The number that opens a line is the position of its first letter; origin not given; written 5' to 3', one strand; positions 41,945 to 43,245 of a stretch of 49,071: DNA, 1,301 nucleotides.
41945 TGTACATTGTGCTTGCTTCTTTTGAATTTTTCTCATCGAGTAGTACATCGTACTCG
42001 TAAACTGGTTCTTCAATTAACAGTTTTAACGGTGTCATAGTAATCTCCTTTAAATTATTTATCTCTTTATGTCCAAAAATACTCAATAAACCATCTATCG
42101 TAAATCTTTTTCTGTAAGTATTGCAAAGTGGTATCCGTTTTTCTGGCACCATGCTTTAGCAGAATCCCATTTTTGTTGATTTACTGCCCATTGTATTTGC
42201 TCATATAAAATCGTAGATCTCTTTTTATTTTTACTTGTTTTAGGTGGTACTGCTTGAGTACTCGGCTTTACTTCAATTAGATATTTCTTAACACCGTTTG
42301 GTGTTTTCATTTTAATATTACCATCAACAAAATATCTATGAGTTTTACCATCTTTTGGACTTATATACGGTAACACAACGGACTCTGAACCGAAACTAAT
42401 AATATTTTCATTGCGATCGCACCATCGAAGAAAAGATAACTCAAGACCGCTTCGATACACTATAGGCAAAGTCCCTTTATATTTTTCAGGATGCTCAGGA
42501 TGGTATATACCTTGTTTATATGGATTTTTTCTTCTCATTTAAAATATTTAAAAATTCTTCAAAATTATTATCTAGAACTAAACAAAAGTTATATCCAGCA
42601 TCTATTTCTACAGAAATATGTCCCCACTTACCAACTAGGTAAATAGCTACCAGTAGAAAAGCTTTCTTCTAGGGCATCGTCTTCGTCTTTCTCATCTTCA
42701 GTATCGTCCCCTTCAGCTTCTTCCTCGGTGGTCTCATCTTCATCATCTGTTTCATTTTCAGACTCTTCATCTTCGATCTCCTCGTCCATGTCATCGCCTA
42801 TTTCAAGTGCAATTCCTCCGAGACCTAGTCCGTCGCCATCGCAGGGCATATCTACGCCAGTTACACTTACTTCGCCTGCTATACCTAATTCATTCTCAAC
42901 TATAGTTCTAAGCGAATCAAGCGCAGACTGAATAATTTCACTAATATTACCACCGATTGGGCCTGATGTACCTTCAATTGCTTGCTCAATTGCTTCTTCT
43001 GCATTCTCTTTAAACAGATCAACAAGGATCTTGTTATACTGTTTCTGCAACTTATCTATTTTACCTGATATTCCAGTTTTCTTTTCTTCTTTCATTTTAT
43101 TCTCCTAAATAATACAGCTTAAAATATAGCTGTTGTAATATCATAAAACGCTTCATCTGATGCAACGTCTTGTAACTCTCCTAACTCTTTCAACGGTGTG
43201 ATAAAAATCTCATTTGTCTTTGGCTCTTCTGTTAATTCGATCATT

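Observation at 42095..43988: TnsA-like PD-(D/E)XK endonuclease plus a basic DNA-binding-looking protein inside the prohead gene cluster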

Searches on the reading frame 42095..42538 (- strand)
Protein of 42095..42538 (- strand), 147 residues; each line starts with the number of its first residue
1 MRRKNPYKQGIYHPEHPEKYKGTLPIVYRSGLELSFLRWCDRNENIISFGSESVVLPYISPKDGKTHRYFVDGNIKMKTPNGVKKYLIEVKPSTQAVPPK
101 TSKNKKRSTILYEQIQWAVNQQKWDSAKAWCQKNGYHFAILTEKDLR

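Call 3: search_protein_families(library=pfam, proteins=[window:42095-42538:-], max_evalue=0.1)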
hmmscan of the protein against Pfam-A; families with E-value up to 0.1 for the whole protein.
window:42095-42538:- (147 aa): 2 families
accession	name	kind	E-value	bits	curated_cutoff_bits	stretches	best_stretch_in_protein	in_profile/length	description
PF08722.17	Tn7_TnsA-like_N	-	5.5e-19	68.9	26.5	1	43-143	1-85/85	TnsA-like endonuclease N terminal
PF05367.17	Phage_endo_I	-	0.00067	19.8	29.1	1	27-139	14-121/149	Phage endonuclease I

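Call 4: search_protein_families(library=phrogs, proteins=[window:42095-42538:-], max_evalue=0.01)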
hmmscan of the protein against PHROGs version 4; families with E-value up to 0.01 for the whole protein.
window:42095-42538:- (147 aa): 4 families
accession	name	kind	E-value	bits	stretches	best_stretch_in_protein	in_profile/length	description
phrog_218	-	connector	3.6e-49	167.6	1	7-147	3-142/148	head closure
phrog_14892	-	connector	5.9e-25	89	1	37-147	1-111/117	head closure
phrog_15427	-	DNA, RNA and nucleotide metabolism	3.9e-06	27.7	1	114-146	221-253/270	endonuclease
phrog_945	-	DNA, RNA and nucleotide metabolism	0.0053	17.5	0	26-144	12-122/145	endonuclease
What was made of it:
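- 42095..42538 (-): gp4 head-completion nuclease ortholog (147 aa): a single TnsA-N-like PD-(D/E)XK domain with catalytic E33, D72, E89, K91. Pfam PF08722 5.5e-19 (call 3). phrog_218 'head closure' 3.6e-49 (call 4).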

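Call 8: search_dna_similar(query=window:42095-42538:-, collection=phages, mode=protein, max_rows=40, rows=spread)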
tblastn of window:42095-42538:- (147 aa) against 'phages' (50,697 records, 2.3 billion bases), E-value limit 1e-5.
Records with a match: 2575; places in all: 2577; records where one place covers at least 80% of the query: 2547.
Best place of each record, by identity: <60% 2575.
By first word of the organism name: Escherichia 669; Synechococcus 376; Klebsiella 331; Salmonella 203; Vibrio 133; Shigella 90; Aeromonas 80; Acinetobacter 71; Cyanophage 61; Enterobacter 59; and 57 more.
By host as written in the record: - 463; Escherichia coli 281; Klebsiella pneumoniae 115; Synechococcus 107; Synechococcus sp. 38; Escherichia coli O157:H7 38; Salmonella enterica 30; Escherichia coli B 28; and 567 more.
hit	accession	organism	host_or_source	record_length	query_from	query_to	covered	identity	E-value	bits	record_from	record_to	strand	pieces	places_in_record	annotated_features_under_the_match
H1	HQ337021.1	Prochlorococcus phage P-SSM3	Prochlorococcus marinus NATL2A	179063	7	147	96%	49.0%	1e-33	129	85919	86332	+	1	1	hypothetical protein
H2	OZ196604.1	Vibrio phage K484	Seawater and oysters mix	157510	7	146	95%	45.5%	3e-28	114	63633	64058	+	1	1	head closure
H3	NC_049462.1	Klebsiella phage Magnus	Klebsiella pneumoniae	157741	7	146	95%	44.8%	8e-30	118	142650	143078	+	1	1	head closure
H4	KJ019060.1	Synechococcus phage ACG-2014b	-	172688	10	147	94%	45.3%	1e-30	120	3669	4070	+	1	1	head completion protein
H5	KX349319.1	Cyanophage S-RIM12_RW_28_1109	Synechococcus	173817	9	147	95%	44.3%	2e-31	123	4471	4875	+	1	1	head completion protein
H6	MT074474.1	Salmonella phage aagejoakim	Salmonella enterica subsp. enterica ...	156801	7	146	95%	43.4%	7e-29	115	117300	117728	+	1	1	head completion protein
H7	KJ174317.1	Salmonella phage vB-SalM-SJ2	-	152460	7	146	95%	43.4%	1e-28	115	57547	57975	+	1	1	head completion protein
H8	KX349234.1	Synechococcus phage S-RIM2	Synechococcus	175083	9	147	95%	43.6%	3e-29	116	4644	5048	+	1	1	head completion protein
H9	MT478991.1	Escherichia phage vB_EcoM_011D4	Escherichia coli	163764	5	147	97%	42.3%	3e-24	102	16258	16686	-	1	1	head completion protein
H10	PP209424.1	Vibrio phage EniLVp02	Vibrio parahaemolyticus TA01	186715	9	147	95%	43.1%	2e-21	94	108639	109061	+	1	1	head closure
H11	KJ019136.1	Synechococcus phage ACG-2014d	-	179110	9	147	95%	42.9%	1e-30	120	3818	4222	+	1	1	head completion protein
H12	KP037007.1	Erwinia phage phiEa2809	Erwinia amylovora 1/79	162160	7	146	95%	42.4%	2e-25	105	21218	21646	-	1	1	head completion protein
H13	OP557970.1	Escherichia phage ph0021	Escherichia coli CCCD-E003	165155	3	147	99%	40.1%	3e-22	97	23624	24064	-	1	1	head completion nuclease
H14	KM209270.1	Dickeya phage phiDP10.3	Pectobacterium sp. and Dickeya sp.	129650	7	146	95%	41.3%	4e-27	110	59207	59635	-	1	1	putative head completion protein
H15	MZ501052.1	Escherichia phage AugustSocin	Escherichia coli K-12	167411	3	147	99%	39.5%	8e-22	96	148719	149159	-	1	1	head completion protein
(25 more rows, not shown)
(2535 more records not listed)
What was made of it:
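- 42095..42538 (-): 2575 phage records annotated head completion protein/nuclease (call 8).
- On T4 gp4 head completion nuclease: phrog_218 3.6e-49 over residues 7-147 (call 4). tblastn finds 2547 near-full-length matches annotated head completion protein/nuclease (call 8).
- It is the ortholog of a core gene found in 2575 T4-like and Ackermann-type phage records (call 8).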

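Call 24: get_annotated_region(hit=H13, flank=4000)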
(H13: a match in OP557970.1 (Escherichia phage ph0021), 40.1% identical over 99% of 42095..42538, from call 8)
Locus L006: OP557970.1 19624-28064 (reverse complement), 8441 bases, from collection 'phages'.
description: Escherichia phage ph0021, complete genome.
organism: Escherichia phage ph0021 (NCBI taxid 2995640)
taxonomy: Viruses; Duplodnaviria; Heunggongvirae; Uroviricota; Caudoviricetes; Straboviridae; Tevenvirinae; Tequatrovirus
host: Escherichia coli CCCD-E003; source: veterinary hospital effluent; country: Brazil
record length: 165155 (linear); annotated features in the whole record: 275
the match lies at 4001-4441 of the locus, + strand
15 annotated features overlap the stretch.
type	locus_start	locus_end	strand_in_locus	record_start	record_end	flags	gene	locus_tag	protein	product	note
CDS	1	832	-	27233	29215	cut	-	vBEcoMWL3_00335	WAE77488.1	baseplate wedge protein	Uncharacterized protein in Gp58-sp intergenic region; Baseplate wedge protein gp6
CDS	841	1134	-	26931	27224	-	-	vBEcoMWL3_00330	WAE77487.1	baseplate puncturing device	baseplate puncturing device gp5-4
CDS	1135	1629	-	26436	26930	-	-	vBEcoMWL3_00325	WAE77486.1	hypothetical protein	-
CDS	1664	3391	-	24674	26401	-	-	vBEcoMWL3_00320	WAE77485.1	pre-baseplate central spike protein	Uncharacterized protein in sp-Gp41 intergenic region; Pre-baseplate central spike protein Gp5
CDS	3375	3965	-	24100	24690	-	-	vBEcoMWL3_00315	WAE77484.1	baseplate wedge protein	Baseplate wedge protein gp53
CDS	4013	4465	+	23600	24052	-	-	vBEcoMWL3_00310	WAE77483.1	head completion nuclease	-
CDS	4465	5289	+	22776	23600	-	-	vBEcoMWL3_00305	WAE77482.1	terminal DNA protecting protein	-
CDS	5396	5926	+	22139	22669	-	-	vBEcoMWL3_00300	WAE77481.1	tail tube terminator protein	-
CDS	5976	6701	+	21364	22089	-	-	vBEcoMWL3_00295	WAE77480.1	deoxynucleotide monophosphate kinase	-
CDS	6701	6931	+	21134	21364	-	-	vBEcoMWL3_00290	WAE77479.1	tail fiber assembly helper protein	-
CDS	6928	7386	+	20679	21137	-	-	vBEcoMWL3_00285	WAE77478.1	hypothetical protein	-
CDS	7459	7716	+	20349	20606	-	-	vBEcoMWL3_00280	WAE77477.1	putative internal head protein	-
CDS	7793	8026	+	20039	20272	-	-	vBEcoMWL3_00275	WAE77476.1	internal head protein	-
CDS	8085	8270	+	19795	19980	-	-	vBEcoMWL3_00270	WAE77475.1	hypothetical protein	-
CDS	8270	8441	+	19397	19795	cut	-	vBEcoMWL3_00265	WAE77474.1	hypothetical protein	-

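Call 46: search_protein_families(library=phrogs, proteins=[L006:4465-5289:+], max_evalue=0.1)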
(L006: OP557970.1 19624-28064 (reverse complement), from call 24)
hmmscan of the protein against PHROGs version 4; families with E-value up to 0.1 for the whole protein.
L006:4465-5289:+ (274 aa): 4 families
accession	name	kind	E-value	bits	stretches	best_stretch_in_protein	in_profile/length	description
phrog_429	-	DNA, RNA and nucleotide metabolism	7.7e-81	271.9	1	79-273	4-202/210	DNA end protector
phrog_32288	-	DNA, RNA and nucleotide metabolism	4.7e-22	79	1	1-79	1-77/82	HTH DNA binding protein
phrog_8898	-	unknown function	0.017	15.8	1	35-60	9-34/70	-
phrog_1337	-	DNA, RNA and nucleotide metabolism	0.032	14.5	1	34-98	21-85/316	DNA binding protein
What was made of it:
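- T4 gp2 carries its HTH at the N-terminus, the opposite order to X (call 46).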

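Call 48: find_homologous_proteins(query=L006:4465-5289:+, max_evalue=0.001)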
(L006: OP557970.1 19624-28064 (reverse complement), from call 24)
Query L006:4465-5289:+ (274 aa): 423 proteins with E <= 0.001 among 753 candidates; the best 120 are listed.
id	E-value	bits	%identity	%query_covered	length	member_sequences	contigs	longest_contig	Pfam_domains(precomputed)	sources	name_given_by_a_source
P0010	1.8e-177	606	99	100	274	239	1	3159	PF26869.1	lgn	-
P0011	1.1e-159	548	88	100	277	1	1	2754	PF26869.1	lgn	-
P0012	2.5e-158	543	87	100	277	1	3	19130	PF26869.1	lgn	-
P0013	7.1e-141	486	77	99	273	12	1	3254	PF26869.1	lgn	-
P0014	2.2e-140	484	77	99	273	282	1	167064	PF26869.1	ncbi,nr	ncbi:DNA end protector protein [Escherichia phage AV115]|nr:DNA end protector protein [Escherichia p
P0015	5.1e-136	470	75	99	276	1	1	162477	PF26869.1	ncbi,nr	ncbi:DNA end protector protein [Escherichia phage vB_EcoM_ESCO47]|nr:DNA end protector protein [Esch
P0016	5.3e-135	467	75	99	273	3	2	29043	PF26869.1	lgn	-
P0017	2.5e-134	464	76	99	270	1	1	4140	PF26869.1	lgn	-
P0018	9.1e-134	463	73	100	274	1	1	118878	PF26869.1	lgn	-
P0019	1.9e-133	462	75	100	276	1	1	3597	PF26869.1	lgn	-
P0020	4.7e-133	460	73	99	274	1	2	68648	PF26869.1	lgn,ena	-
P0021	1.5e-132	459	72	100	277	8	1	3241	PF26869.1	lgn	-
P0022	1.7e-131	455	73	100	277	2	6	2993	PF26869.1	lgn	-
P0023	9.2e-131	453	72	100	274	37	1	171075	PF26869.1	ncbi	-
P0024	1.9e-130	452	72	100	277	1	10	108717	PF26869.1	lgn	-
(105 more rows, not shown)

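Call 98: search_protein_families(library=ncbifam, proteins=[window:42095-42538:-], max_evalue=0.01)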
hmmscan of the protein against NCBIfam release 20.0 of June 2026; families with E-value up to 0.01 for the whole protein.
window:42095-42538:- (147 aa): 0 families

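Call 99: search_solved_structures(query=A5, max_evalue=1)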
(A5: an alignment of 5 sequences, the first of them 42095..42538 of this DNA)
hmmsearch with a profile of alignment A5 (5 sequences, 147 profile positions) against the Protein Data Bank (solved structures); distinct sequences matched with E-value up to 1: 1.
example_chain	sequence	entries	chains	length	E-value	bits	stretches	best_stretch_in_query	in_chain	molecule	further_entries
4kt5_C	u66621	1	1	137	0.11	15.7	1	5-79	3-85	GrlA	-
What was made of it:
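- NCBIfam has no model that hits it (call 98), and no solved structure is detectable by sequence (call 99).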

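Call 100: get_annotated_region(hit=H1, flank=5000)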
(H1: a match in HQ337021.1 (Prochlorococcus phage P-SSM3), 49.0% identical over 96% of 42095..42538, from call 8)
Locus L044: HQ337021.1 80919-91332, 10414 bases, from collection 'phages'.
description: Prochlorococcus phage P-SSM3 genomic sequence.
organism: Prochlorococcus phage P-SSM3 (NCBI taxid 536453)
taxonomy: Viruses; Duplodnaviria; Heunggongvirae; Uroviricota; Caudoviricetes; Kyanoviridae; Ronodorvirus; Ronodorvirus pssm3
host: Prochlorococcus marinus NATL2A; source: Atlantic: BATS; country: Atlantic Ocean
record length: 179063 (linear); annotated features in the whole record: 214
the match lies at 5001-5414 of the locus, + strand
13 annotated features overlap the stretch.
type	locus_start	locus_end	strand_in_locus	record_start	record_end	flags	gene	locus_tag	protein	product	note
CDS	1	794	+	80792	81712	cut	-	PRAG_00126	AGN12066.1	hypothetical protein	similar to gp32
CDS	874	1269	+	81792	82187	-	-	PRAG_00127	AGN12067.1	cAMP phosphodiesterase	-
CDS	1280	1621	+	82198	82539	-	-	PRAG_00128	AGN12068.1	hypothetical protein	-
CDS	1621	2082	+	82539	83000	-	-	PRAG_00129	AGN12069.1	hypothetical protein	-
CDS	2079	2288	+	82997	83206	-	-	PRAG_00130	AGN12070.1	hypothetical protein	-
CDS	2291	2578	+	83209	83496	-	-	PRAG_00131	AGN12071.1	hypothetical protein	-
CDS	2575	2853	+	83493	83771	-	-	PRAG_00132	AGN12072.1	hypothetical protein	-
CDS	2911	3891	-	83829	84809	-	-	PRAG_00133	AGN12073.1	hypothetical protein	similar to gp53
CDS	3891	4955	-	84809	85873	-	-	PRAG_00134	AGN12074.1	hypothetical protein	similar to gp48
CDS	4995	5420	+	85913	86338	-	-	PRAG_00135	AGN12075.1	hypothetical protein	similar to gp4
CDS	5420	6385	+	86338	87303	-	-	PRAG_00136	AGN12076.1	hypothetical protein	-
CDS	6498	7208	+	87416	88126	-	-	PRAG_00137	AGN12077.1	hypothetical protein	similar to gp26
CDS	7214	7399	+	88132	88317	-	-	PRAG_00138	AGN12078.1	hypothetical protein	-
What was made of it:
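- Closest known: T4 gp4, head completion nuclease. Different: In T4 and cyanophages gp4 lies beside baseplate genes 53/48 and, in T4, gene 2 (calls 24, 100).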

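Call 103: search_protein_families(library=phrogs, proteins=[L044:5420-6385:+], max_evalue=0.01)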
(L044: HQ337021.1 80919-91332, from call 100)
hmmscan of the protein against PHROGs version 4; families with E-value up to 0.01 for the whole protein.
L044:5420-6385:+ (321 aa): 3 families
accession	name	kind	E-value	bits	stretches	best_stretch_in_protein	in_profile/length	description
phrog_45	-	tail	3.3e-53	182.1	1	4-296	42-283/350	tail tube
phrog_3629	-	tail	1e-07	32.4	1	78-154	76-152/313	tail tube protein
phrog_4542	-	tail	9.2e-06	26.2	1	74-277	43-193/214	tail tube protein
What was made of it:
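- Tried and rejected: The P-SSM3 gene downstream of gp4, which turned out to be tail-tube-like (call 103).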

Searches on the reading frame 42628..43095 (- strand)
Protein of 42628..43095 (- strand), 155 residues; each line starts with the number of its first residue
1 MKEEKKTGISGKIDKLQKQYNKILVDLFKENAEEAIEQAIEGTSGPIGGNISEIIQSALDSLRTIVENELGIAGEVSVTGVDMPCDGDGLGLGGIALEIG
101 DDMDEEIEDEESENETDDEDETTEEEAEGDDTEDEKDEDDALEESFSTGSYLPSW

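Call 3: search_protein_families(library=pfam, proteins=[window:42628-43095:-], max_evalue=0.1)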
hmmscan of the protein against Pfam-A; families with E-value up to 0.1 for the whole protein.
window:42628-43095:- (155 aa): 0 families

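Call 4: search_protein_families(library=phrogs, proteins=[window:42628-43095:-], max_evalue=0.01)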
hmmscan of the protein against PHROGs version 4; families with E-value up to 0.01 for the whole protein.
window:42628-43095:- (155 aa): 0 families

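Call 17: search_protein_families(library=phrogs, proteins=[window:42628-43095:-], max_evalue=10)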
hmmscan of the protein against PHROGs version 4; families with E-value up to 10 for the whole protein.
window:42628-43095:- (155 aa): 4 families
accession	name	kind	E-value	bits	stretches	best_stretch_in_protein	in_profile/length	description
phrog_16692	-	unknown function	0.031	13.6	1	1-57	453-508/1107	-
phrog_2367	-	unknown function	0.08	13.3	1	3-141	166-323/326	-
phrog_9013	-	head and packaging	0.41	10.9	1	96-141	73-116/365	head scaffolding protein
phrog_3927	-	head and packaging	1.1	9.7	1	104-141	39-91/342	head scaffolding protein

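Call 18: search_protein_families(library=pfam, proteins=[window:42628-43095:-], max_evalue=10)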
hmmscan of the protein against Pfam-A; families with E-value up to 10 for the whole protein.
window:42628-43095:- (155 aa): 1 family
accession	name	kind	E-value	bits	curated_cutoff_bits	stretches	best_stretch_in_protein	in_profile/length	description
PF05327.17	RRN3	-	1.5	7.7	25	1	100-140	214-257/558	RNA polymerase I specific transcription initiation factor RRN3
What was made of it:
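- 42628..43095 (-): Acidic 155-aa protein (pI 4.05): conserved helical N-terminal ~80 aa, a Gly-rich linker and a poly-Asp/Glu tail. It has a strong Shine-Dalgarno sequence (AGGAG). No family hit (calls 3, 4, 17, 18).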

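Call 98: search_protein_families(library=ncbifam, proteins=[window:42628-43095:-], max_evalue=0.01)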
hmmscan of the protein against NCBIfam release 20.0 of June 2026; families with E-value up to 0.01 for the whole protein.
window:42628-43095:- (155 aa): 1 family
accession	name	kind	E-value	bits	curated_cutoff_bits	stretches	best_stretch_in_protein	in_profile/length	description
NF006574.0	PRK09098.1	subfamily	0.0068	15.8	278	1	59-140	215-275/277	HrpE/YscL family type III secretion apparatus protein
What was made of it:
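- Tried and rejected: Pfam, PHROGs and NCBIfam gave nothing for either protein, even at E up to 10 (calls 3, 4, 17, 18, 98).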
